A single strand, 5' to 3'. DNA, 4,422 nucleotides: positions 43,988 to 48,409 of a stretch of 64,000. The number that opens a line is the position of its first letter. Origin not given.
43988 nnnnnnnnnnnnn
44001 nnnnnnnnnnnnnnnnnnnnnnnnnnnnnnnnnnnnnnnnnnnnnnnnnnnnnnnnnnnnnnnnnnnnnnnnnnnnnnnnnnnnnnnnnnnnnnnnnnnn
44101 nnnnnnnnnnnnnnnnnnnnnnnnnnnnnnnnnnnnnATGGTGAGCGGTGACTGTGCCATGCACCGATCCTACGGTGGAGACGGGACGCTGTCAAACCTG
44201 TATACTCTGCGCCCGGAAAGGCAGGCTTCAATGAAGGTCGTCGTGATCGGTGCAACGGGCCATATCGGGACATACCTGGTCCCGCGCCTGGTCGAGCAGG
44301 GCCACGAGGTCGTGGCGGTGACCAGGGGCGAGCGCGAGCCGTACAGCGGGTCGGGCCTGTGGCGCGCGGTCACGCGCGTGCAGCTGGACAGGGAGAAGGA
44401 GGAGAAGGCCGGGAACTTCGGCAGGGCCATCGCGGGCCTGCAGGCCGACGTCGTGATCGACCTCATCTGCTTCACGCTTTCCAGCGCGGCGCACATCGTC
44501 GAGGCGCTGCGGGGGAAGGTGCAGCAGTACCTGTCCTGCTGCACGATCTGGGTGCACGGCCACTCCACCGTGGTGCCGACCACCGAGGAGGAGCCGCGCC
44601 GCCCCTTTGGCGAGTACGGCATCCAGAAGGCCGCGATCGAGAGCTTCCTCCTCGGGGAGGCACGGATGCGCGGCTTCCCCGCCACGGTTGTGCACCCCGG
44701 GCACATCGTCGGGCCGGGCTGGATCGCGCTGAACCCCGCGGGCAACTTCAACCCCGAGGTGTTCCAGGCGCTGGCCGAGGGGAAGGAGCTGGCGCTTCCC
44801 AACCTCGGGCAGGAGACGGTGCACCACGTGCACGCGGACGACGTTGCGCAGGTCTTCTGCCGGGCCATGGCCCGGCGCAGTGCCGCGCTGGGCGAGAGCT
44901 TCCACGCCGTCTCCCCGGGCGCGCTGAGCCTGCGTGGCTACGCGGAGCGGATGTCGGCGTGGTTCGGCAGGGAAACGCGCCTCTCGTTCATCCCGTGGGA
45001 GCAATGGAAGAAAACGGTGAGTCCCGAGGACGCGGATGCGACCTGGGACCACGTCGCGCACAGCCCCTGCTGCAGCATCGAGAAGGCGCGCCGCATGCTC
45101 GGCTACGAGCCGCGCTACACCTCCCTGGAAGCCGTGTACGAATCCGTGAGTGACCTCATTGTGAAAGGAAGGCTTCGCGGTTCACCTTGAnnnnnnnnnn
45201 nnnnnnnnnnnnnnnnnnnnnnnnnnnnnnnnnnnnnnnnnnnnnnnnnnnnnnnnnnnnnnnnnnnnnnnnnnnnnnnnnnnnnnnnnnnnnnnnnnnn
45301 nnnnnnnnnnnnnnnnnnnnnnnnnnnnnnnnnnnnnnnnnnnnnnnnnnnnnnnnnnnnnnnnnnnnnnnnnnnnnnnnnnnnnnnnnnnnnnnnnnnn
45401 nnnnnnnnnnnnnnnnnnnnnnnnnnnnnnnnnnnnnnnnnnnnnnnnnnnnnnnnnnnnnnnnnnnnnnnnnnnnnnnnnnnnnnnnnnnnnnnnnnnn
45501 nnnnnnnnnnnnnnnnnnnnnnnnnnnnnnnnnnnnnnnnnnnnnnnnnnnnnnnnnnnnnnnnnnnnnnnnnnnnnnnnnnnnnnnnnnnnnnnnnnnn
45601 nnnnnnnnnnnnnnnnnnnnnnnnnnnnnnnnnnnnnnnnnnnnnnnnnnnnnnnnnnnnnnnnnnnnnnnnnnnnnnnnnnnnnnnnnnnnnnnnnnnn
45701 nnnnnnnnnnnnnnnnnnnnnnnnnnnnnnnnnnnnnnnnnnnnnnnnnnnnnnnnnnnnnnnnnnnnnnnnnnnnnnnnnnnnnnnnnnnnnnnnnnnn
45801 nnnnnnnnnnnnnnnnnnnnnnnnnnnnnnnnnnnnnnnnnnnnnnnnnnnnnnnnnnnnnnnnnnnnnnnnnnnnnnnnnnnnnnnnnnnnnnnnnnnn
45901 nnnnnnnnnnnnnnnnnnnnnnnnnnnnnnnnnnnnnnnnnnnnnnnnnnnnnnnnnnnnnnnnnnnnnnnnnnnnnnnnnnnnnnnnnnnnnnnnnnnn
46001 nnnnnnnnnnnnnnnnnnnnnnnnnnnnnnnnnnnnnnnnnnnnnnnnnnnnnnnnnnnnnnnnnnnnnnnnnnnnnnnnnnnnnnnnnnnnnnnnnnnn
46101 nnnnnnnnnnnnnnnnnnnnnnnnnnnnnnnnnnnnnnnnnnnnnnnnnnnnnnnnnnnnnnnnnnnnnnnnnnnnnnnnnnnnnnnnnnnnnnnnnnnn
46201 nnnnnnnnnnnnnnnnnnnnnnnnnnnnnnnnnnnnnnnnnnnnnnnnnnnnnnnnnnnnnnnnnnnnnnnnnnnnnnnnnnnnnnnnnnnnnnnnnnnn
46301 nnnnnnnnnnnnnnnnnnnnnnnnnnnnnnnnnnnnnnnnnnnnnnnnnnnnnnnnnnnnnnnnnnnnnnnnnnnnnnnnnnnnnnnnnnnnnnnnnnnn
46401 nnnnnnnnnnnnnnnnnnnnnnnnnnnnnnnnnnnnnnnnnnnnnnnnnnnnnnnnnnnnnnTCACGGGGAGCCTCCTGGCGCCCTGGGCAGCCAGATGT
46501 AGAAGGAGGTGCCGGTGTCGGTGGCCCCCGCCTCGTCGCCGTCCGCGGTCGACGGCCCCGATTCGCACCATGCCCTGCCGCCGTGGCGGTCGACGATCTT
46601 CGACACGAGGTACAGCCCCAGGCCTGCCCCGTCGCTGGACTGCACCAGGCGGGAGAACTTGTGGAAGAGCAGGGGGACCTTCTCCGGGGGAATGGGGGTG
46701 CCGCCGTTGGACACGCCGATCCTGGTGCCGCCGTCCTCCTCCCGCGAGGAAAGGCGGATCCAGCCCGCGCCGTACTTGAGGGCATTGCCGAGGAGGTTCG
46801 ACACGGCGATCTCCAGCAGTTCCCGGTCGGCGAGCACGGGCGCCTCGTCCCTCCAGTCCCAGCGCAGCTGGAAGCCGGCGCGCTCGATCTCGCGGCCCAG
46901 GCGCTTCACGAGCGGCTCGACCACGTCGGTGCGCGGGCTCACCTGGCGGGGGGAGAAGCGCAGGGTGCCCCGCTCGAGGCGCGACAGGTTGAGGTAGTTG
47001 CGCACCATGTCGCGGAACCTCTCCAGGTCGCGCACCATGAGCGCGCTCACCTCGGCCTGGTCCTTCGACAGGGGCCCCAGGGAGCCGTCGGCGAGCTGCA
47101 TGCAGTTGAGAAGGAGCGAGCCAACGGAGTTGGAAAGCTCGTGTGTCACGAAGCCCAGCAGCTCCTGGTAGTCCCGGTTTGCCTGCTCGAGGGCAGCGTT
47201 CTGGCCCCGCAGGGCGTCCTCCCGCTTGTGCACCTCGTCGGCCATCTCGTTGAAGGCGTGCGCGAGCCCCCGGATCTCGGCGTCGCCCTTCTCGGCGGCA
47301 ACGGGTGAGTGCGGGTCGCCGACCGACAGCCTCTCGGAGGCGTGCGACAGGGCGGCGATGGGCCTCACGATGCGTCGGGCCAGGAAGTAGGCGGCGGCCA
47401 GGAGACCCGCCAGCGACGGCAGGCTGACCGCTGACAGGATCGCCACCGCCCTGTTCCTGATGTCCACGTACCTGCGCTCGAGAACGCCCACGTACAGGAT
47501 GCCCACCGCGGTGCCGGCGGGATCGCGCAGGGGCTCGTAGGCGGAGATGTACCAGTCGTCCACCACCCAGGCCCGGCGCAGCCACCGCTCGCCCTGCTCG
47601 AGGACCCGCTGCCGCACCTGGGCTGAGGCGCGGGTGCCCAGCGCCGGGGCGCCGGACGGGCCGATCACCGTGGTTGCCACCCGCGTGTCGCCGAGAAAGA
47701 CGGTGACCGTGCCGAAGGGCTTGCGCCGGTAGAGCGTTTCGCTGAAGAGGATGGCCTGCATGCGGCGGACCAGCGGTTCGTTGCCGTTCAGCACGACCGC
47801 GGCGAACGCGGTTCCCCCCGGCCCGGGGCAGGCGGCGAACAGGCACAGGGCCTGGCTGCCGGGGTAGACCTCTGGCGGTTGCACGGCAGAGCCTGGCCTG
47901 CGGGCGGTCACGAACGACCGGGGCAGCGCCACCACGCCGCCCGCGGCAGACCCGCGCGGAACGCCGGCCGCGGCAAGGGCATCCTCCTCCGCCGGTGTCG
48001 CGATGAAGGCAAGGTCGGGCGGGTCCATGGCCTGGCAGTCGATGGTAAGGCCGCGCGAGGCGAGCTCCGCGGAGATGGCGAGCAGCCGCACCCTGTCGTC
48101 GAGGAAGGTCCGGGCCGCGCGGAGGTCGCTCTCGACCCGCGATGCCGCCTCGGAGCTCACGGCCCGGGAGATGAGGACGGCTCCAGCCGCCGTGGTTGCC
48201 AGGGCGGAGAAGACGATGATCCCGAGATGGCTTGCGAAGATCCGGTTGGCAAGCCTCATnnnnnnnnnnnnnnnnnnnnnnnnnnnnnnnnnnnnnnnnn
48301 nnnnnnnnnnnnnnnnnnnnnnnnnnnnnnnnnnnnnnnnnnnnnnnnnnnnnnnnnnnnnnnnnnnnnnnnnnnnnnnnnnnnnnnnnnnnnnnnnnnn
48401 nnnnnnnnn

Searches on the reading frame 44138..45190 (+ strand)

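Call 26: search_protein_families(library=pfam, proteins=[window:44138-45190:+], max_evalue=0.001)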
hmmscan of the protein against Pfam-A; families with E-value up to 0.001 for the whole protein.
window:44138-45190:+ (350 aa): 6 families
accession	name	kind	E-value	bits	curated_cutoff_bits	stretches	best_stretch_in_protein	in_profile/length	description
PF01370.27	Epimerase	-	5.4e-22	78.8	20.9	1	34-249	1-230/240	NAD dependent epimerase/dehydratase family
PF05368.20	NmrA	-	1.3e-09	38.6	27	1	33-87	4-59/298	NmrA-like family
PF16363.11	GDP_Man_Dehyd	-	7.4e-09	35.9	27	0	36-69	2-35/332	GDP-mannose 4,6 dehydratase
PF13460.12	NAD_binding_10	-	1.6e-06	28.6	27.2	1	38-190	1-146/184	NAD(P)H-binding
PF04321.23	RmlD_sub_bind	-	1.6e-06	27.9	27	0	32-120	1-69/287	RmlD substrate binding domain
PF07993.18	NAD_binding_4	-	0.00038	20.1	20.1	0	38-68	3-36/258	Male sterility protein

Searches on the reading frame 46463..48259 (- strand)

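Call 26: search_protein_families(library=pfam, proteins=[window:46463-48259:-], max_evalue=0.001)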
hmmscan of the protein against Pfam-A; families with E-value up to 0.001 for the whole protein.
window:46463-48259:- (598 aa): 6 families
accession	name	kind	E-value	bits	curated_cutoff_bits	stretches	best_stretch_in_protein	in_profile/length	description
PF17202.10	sCache_3_3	-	1.9e-25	89.7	28.8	1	160-268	6-104/107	Single cache domain 3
PF02518.31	HATPase_c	-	1.5e-20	74.1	26.4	1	478-593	2-110/111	Histidine kinase-, DNA gyrase B-, and HSP90-like ATPase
PF17201.10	Cache_3-Cache_2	-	4e-15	56.3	27.7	1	184-265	101-188/299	Cache 3/Cache 2 fusion domain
PF00672.30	HAMP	-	5.5e-12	46.3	25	1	292-344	1-52/53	HAMP domain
PF00512.31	HisKA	-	7.4e-06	26.4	26.9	1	365-431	3-66/66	His Kinase A (phospho-acceptor) domain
PF17203.10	sCache_3_2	-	8.2e-05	23.1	28.4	1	157-262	37-129/140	Single cache domain 3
